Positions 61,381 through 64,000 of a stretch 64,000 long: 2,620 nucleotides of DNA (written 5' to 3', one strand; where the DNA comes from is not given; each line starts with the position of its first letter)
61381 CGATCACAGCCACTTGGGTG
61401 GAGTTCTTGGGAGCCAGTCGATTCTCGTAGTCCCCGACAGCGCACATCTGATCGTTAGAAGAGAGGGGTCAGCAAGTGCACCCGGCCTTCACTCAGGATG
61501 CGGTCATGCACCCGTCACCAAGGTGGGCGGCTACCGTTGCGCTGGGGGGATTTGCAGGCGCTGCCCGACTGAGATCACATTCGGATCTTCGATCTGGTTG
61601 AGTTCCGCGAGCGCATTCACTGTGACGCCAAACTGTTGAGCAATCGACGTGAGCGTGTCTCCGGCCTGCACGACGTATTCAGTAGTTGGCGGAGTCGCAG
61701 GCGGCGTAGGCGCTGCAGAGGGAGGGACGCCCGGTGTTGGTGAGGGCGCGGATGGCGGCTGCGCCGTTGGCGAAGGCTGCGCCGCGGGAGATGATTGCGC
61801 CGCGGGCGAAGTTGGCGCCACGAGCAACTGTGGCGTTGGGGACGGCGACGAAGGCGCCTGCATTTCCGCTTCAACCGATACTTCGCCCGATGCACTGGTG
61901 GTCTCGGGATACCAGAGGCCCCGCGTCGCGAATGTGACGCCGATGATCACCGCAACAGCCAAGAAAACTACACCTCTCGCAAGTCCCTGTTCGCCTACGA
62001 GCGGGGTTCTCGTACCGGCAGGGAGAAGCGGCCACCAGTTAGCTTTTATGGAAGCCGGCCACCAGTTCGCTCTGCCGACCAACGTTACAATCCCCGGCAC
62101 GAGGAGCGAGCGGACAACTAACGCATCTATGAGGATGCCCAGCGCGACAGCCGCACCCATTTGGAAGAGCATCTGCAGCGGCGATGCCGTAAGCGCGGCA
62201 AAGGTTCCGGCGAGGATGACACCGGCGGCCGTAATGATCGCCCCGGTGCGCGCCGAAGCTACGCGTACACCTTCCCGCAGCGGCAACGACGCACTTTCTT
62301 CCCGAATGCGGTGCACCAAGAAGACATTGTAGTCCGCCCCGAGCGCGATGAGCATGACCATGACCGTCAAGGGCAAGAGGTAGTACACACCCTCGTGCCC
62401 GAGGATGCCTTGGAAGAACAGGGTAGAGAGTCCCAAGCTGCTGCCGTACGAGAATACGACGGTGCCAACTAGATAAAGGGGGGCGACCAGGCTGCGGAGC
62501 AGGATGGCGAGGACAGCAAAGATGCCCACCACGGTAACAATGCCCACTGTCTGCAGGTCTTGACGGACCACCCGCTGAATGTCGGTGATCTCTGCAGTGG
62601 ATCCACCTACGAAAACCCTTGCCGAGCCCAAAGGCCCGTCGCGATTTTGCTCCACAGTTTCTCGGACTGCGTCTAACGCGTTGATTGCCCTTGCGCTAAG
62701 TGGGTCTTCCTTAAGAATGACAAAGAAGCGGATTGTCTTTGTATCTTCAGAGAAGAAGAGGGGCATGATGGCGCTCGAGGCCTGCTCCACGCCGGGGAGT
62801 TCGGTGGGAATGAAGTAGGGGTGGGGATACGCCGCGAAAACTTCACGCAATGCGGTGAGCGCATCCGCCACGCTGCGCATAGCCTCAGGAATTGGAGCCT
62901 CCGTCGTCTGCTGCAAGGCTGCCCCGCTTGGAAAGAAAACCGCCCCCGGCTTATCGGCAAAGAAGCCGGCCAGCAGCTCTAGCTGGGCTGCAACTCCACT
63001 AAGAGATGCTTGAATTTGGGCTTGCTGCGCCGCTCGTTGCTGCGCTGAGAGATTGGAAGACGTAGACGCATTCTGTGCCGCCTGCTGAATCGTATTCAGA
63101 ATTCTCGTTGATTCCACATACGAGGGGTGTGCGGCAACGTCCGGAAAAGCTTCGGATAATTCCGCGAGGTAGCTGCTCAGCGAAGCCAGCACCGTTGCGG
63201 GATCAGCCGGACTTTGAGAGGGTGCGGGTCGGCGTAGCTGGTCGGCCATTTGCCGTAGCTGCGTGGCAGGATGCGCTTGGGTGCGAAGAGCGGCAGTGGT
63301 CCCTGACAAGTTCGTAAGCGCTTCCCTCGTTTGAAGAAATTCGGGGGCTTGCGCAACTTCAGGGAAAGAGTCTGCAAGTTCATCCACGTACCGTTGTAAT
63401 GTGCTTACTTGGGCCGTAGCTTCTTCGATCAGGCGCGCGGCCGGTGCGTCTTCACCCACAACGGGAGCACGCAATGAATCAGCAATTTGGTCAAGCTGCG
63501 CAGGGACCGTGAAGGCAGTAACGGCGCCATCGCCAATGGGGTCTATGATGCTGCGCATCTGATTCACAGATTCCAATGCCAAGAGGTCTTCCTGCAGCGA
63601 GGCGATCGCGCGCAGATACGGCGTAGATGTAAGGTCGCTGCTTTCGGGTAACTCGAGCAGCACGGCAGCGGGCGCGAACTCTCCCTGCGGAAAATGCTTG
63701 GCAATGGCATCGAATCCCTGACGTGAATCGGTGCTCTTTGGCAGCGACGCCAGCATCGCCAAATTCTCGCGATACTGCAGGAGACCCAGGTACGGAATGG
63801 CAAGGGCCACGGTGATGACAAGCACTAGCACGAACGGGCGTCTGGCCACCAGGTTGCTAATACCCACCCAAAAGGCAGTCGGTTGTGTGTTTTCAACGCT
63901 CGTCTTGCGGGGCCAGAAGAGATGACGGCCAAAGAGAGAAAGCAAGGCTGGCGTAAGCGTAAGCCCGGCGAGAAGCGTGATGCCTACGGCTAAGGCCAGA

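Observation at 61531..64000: MMPL-family transporter fused to a C-terminal proline-rich linker and LysM peptidoglycan-binding domain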

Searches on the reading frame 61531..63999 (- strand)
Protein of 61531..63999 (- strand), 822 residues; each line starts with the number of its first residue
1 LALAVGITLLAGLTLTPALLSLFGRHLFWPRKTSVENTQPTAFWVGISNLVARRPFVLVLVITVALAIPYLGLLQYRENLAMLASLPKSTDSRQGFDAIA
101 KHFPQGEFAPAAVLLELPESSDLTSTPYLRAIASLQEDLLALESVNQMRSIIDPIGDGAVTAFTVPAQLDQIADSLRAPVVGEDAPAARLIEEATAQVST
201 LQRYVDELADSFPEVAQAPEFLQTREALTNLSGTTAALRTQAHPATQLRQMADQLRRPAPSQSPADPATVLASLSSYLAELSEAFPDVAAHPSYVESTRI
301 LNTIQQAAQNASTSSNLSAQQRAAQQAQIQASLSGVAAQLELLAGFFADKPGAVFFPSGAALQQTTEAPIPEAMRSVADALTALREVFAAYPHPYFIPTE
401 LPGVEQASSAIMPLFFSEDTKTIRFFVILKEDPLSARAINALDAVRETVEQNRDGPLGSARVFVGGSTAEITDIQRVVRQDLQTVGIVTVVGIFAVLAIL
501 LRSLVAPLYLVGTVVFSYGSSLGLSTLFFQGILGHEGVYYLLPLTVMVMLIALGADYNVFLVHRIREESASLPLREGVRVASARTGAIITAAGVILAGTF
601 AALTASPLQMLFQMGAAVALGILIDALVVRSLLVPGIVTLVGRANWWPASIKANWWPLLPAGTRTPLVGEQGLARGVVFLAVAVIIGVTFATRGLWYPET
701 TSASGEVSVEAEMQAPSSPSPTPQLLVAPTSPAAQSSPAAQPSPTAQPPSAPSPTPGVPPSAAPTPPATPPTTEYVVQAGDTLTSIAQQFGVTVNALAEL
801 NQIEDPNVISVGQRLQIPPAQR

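Call 4: search_protein_families(library=pfam, proteins=[window:61531-63999:-], max_evalue=0.01)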
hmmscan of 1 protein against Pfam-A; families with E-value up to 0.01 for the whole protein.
window:61531-63999:- (822 aa): 3 families
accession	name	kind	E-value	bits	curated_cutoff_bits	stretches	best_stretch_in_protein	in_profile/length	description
PF03176.21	MMPL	-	4.1e-68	230.2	20.5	2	355-659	33-322/333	MMPL family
PF01476.26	LysM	-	6.1e-17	61.7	20.9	1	775-818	1-43/43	LysM domain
PF23473.1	LysM3_LYK4_5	-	0.00018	22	29.3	1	775-808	5-38/48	LYK4/5 LysM3 domain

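Call 5: search_protein_families(library=ncbifam, proteins=[window:61531-63999:-], max_evalue=0.01)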
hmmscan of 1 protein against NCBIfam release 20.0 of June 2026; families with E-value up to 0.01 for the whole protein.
window:61531-63999:- (822 aa): 18 families
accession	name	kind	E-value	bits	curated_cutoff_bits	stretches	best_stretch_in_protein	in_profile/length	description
TIGR00833.1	actII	subfamily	9.2e-98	328.6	874.7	1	1-648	310-910/910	MMPL family RND transporter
TIGR00921.1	2A067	subfamily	4.3e-19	68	351.9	1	456-639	557-732/733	hydrophobe/amphiphile efflux-3 (HAE3) family transporter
NF052608.1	TrhMmycExpMmpL3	equivalog_domain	2.6e-17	62.4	1400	1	460-648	542-738/992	trehalose monomycolate exporter MmpL3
NF050804.1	CellDivDipMCaul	equivalog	8.7e-10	38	900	1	703-821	58-182/634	cell division endopeptidase DipM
TIGR02899.1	spore_safA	subfamily_domain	1.2e-09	37.9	67.85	1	777-818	1-43/44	SafA/ExsA family spore coat assembly protein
NF042931.1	SAG1386_EF1546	equivalog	1.9e-08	34.5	80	1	678-817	38-157/158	SAG1386/EF1546 family surface-associated protein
NF040883.1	amid_act_ActS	equivalog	5.6e-08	32.3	375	1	773-818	34-79/242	amidase activator ActS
NF052398.1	Agg_Promo_Fact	equivalog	2.7e-07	31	170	1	773-818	29-74/202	aggregation-promoting factor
NF008050.0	PRK10783.1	equivalog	7.5e-06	24.5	508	1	772-818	343-388/457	murein transglycosylase D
TIGR02907.1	spore_VI_D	equivalog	2.8e-05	23.9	169.85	1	775-818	302-344/344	stage VI sporulation protein D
NF041208.1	celldiv_DipM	equivalog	4.4e-05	22.9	740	1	742-820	156-230/419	cell division endopeptidase DipM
NF047755.1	LIC_10271_M23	exception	7.7e-05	22.5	180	1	767-820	19-72/207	LIC_10271 family cell wall hydrolase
NF010495.0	PRK13914.1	equivalog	0.00022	20.3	647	1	769-817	24-71/481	invasion associated endopeptidase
NF008652.0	PRK11649.1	equivalog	0.0005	18.9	341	1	772-815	95-139/439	murein DD-endopeptidase MepM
NF010723.1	PRK14125.1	equivalog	0.0016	18.4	60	1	772-818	32-85/87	cell division suppressor protein YneA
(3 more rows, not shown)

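Call 6: find_homologous_proteins(query=window:61531-63999:-, max_evalue=0.00001)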
Query window:61531-63999:- (822 aa): 180 proteins with E <= 0.00001 among 8000 candidates; the best 120 are listed.
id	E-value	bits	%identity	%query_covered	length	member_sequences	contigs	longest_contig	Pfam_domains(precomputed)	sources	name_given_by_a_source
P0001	0.0e+0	1745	99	100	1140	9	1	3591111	PF03176.22,PF01476.27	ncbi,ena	-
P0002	0.0e+0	1507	87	100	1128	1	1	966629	PF03176.22,PF01476.27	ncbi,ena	-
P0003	0.0e+0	1248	72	100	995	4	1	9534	PF03176.22,PF01476.27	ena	-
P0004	0.0e+0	1248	71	100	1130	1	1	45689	PF03176.22,PF01476.27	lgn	-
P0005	0.0e+0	1238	72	100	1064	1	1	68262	PF03176.22,PF01476.27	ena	-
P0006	0.0e+0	1237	72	100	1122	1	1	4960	PF03176.22,PF01476.27,PF00873.26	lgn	-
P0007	0.0e+0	1234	72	100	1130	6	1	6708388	PF03176.22,PF01476.27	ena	-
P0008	0.0e+0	1231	71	100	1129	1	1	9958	PF03176.22,PF01476.27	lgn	-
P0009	0.0e+0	1219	70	100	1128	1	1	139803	PF03176.22,PF01476.27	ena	-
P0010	0.0e+0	1219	70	100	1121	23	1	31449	PF03176.22,PF01476.27,PF00873.26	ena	-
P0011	0.0e+0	1217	70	100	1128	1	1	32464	PF03176.22,PF01476.27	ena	-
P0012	0.0e+0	1217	70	100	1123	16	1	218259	PF03176.22,PF01476.27,PF00873.26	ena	-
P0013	0.0e+0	1216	70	100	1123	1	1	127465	PF03176.22,PF01476.27,PF00873.26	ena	-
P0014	0.0e+0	1214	70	100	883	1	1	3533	PF03176.22,PF01476.27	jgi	-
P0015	0.0e+0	1213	71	100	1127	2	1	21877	PF03176.22,PF01476.27,PF00873.26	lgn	-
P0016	0.0e+0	1212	70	100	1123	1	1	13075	PF03176.22,PF01476.27,PF00873.26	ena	-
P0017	0.0e+0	1212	70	100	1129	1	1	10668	PF03176.22,PF01476.27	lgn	-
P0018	0.0e+0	1209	71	100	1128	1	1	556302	PF03176.22,PF01476.27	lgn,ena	-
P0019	0.0e+0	1209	69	100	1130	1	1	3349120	PF03176.22,PF01476.27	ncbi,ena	-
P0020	0.0e+0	1208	70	100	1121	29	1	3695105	PF03176.22,PF01476.27,PF00873.26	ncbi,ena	-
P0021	0.0e+0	1205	69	100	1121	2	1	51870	PF03176.22,PF01476.27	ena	-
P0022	0.0e+0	1205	70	100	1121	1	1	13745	PF03176.22,PF01476.27,PF00873.26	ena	-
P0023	0.0e+0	1202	71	100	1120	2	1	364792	PF03176.22,PF01476.27,PF00873.26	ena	-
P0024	0.0e+0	1196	70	100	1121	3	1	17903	PF03176.22,PF01476.27,PF00873.26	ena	-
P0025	0.0e+0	1193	69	100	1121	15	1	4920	PF03176.22,PF01476.27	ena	-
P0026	0.0e+0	1186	70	100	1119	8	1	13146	PF03176.22,PF01476.27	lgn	-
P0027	0.0e+0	1175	68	100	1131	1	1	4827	PF03176.22,PF01476.27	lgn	-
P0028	0.0e+0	1171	68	100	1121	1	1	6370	PF03176.22,PF01476.27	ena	-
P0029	0.0e+0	1164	68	100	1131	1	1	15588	PF03176.22,PF01476.27,PF00873.26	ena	-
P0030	0.0e+0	1162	68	100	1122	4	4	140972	PF03176.22,PF01476.27,PF23473.2,PF00873.26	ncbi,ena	-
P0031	0.0e+0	1151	69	85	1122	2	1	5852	PF03176.22,PF01476.27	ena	-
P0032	0.0e+0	1140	66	100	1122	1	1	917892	PF03176.22,PF01476.27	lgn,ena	-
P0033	0.0e+0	1114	64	100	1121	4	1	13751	PF03176.22,PF01476.27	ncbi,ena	-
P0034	0.0e+0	1094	62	100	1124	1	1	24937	PF03176.22,PF01476.27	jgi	jgi:RND superfamily putative drug exporter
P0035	0.0e+0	1079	68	86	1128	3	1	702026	PF03176.22,PF01476.27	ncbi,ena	-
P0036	0.0e+0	1023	68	87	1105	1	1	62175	PF03176.22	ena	-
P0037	6.8e-235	800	70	69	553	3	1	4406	PF03176.22,PF01476.27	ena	-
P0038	1.0e-219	750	71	43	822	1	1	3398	PF03176.22,PF01476.27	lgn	-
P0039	3.0e-216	738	72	43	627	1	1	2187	PF03176.22,PF01476.27,PF01663.28,PF00884.29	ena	-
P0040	1.4e-165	571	61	57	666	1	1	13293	PF03176.22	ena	-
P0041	3.1e-128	447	33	79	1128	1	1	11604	PF03176.22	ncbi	-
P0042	4.0e-125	437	43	38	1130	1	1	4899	PF03176.22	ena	-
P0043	4.2e-125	437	40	45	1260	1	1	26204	PF03176.22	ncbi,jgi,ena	-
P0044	2.2e-124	435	33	54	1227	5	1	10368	PF03176.22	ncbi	-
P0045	1.3e-121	425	36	61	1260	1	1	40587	PF03176.22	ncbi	-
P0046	2.2e-119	418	39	80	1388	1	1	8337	PF03176.22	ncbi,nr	ncbi:MAG: MMPL family transporter, partial [Chloroflexi bacterium]|nr:MMPL family transporter [Chlor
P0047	3.5e-118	414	32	63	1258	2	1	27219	PF03176.22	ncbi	-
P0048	1.4e-116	409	32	54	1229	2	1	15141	PF03176.22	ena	-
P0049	2.1e-115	405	40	79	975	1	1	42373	PF03176.22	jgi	jgi:putative drug exporter of the RND superfamily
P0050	1.0e-114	403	34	55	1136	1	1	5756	PF03176.22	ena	-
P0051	3.8e-113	397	35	62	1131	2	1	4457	PF03176.22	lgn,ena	-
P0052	2.3e-112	395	34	61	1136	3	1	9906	PF03176.22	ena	-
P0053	2.3e-110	388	38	79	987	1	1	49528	PF03176.22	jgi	jgi:putative drug exporter of the RND superfamily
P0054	2.7e-105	372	33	59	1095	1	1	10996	PF03176.22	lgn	-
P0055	4.2e-102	361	58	23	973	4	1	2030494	PF03176.22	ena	-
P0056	6.1e-93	331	38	50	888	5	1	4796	PF03176.22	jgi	jgi:RND superfamily putative drug exporter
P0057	1.1e-92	330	31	70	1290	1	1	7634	PF03176.22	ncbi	-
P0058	3.0e-80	289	70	21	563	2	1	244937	PF03176.22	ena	-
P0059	3.4e-80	289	38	39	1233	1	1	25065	PF03176.22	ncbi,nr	ncbi:MAG: MMPL family transporter [Anaerolineae bacterium]|nr:MMPL family transporter [Anaerolineae 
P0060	7.8e-79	284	42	32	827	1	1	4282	PF03176.22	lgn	-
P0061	3.4e-78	282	31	79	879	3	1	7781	PF03176.22,PF00873.26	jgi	-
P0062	1.0e-77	280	39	34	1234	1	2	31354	PF03176.22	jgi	jgi:RND superfamily putative drug exporter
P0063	2.7e-77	279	39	35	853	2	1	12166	PF03176.22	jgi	jgi:RND superfamily putative drug exporter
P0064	8.2e-77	277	42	34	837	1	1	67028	PF03176.22,PF12349.15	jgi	jgi:putative drug exporter of the RND superfamily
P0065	1.4e-76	277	38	29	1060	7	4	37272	PF03176.22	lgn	-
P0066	3.5e-76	275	37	44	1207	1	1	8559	PF03176.22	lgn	-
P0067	6.0e-76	274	34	58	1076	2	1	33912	PF03176.22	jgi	-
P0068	7.2e-76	274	31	79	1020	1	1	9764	PF03176.22,PF00873.26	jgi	-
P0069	9.3e-76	274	34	39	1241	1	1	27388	PF03176.22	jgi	jgi:RND superfamily putative drug exporter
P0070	1.4e-74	270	42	29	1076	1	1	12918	PF03176.22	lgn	-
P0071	2.3e-70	256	39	29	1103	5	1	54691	PF03176.22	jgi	jgi:RND superfamily putative drug exporter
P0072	2.4e-70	256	38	47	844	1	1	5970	PF03176.22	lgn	-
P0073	3.1e-70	256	32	47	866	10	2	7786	PF03176.22,PF00873.26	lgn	-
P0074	6.1e-70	255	41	29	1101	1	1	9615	PF03176.22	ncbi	-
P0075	6.8e-70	254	30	79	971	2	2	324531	PF03176.22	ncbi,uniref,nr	ncbi:MMPL family transporter [Paenibacillus sacheonensis]|uniref:MMPL family transporter n=1 Tax=Pae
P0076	1.0e-69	254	43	29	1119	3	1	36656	PF03176.22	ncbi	ncbi:MAG: MMPL family transporter [Actinomycetota bacterium]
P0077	4.5e-69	252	41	32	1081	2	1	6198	PF03176.22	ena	-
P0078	1.9e-66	243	42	30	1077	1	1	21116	PF03176.22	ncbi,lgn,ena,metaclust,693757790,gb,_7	metaclust:\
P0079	8.4e-66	241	41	30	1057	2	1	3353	PF03176.22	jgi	jgi:putative drug exporter of the RND superfamily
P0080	1.3e-65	240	42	29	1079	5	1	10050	PF03176.22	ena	-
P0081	6.8e-64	235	41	30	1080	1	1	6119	PF03176.22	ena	-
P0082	1.1e-62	231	41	29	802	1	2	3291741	PF03176.22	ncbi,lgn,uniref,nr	ncbi:MAG: MMPL family transporter [Chloroflexi bacterium]|uniref:MMPL family transporter n=1 Tax=Can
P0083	6.5e-62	228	40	30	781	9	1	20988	PF03176.22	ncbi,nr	ncbi:MAG: putative drug exporter of the superfamily [Chloroflexota bacterium]|nr:putative drug expor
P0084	2.7e-61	226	32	47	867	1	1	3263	PF03176.22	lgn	-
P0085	6.2e-60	222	41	29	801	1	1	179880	PF03176.22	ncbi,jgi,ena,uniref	ncbi:MMPL family transporter [Candidatus Chlorohelix sp.]|uniref:MMPL family transporter n=1 Tax=Can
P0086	6.7e-60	221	40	29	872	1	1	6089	PF03176.22,PF00873.26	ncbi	-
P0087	9.1e-57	211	42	27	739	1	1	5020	PF03176.22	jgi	jgi:putative drug exporter of the RND superfamily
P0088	2.9e-55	206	39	31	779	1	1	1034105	PF03176.22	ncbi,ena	-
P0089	4.5e-55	205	42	28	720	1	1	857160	PF03176.22,PF12349.15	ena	-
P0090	4.5e-55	205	42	28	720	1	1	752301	PF03176.22,PF12349.15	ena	-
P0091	7.0e-55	205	30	79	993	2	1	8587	PF03176.22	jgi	jgi:putative drug exporter of the RND superfamily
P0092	2.5e-54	203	42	28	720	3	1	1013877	PF03176.22,PF12349.15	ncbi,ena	-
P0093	2.0e-53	200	38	31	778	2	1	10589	PF03176.22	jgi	jgi:RND superfamily putative drug exporter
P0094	4.1e-52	196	43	27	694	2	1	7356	PF03176.22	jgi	jgi:RND superfamily putative drug exporter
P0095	1.3e-50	191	29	79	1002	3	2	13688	PF03176.22,PF12349.15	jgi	-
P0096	1.8e-47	180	35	30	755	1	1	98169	PF03176.22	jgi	jgi:RND superfamily putative drug exporter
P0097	4.9e-47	179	40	30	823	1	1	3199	PF03176.22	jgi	jgi:RND superfamily putative drug exporter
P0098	1.2e-46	178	40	29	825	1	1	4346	PF03176.22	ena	-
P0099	1.4e-45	174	33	33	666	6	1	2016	PF03176.22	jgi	jgi:RND superfamily putative drug exporter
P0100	2.7e-45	173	35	39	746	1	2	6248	PF03176.22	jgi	jgi:putative drug exporter of the RND superfamily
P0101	3.3e-45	173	35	39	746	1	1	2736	PF03176.22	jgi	jgi:RND superfamily putative drug exporter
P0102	3.4e-45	173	40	29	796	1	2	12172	PF03176.22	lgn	-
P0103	3.4e-45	173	26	79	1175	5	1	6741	PF03176.22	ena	-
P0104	9.2e-45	171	38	29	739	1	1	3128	PF03176.22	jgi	jgi:RND superfamily putative drug exporter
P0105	1.4e-44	171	39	19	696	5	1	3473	PF03176.22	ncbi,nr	ncbi:MAG TPA: MMPL family transporter, partial [Candidatus Dormibacteraeota bacterium]|nr:MMPL famil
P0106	5.5e-44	169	38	29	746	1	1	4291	PF03176.22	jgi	jgi:putative drug exporter of the RND superfamily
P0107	6.0e-44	169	38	29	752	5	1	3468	PF03176.22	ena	-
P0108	2.1e-43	167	38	29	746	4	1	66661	PF03176.22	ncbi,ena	-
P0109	2.5e-43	167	36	32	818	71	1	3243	PF03176.22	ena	-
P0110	3.2e-43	166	40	28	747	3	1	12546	PF03176.22,PF12349.15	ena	-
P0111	3.8e-43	166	24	80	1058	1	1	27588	PF03176.22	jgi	-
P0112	4.7e-43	166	37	29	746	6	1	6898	PF03176.22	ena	-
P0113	7.8e-43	165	38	30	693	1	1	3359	PF03176.22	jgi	jgi:RND superfamily putative drug exporter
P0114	1.5e-42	164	46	25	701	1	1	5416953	PF03176.22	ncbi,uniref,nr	ncbi:MMPL family transporter [Allostreptomyces psammosilenae]|uniref:RND superfamily putative drug e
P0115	3.1e-42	163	38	30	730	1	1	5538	PF03176.22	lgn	-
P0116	4.1e-42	163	38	30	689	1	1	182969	PF03176.22,PF12349.15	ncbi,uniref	ncbi:MMPL family transporter [Actinoplanes sp. NPDC049599]|uniref:MMPL family transporter n=1 Tax=Ac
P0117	5.4e-42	162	41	29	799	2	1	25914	PF03176.22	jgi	jgi:RND superfamily putative drug exporter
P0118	2.9e-41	160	34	28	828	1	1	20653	PF03176.22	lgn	-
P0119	9.9e-41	158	40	29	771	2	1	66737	PF03176.22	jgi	jgi:RND superfamily putative drug exporter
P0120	2.2e-40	157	34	36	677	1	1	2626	PF03176.22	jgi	jgi:RND superfamily putative drug exporter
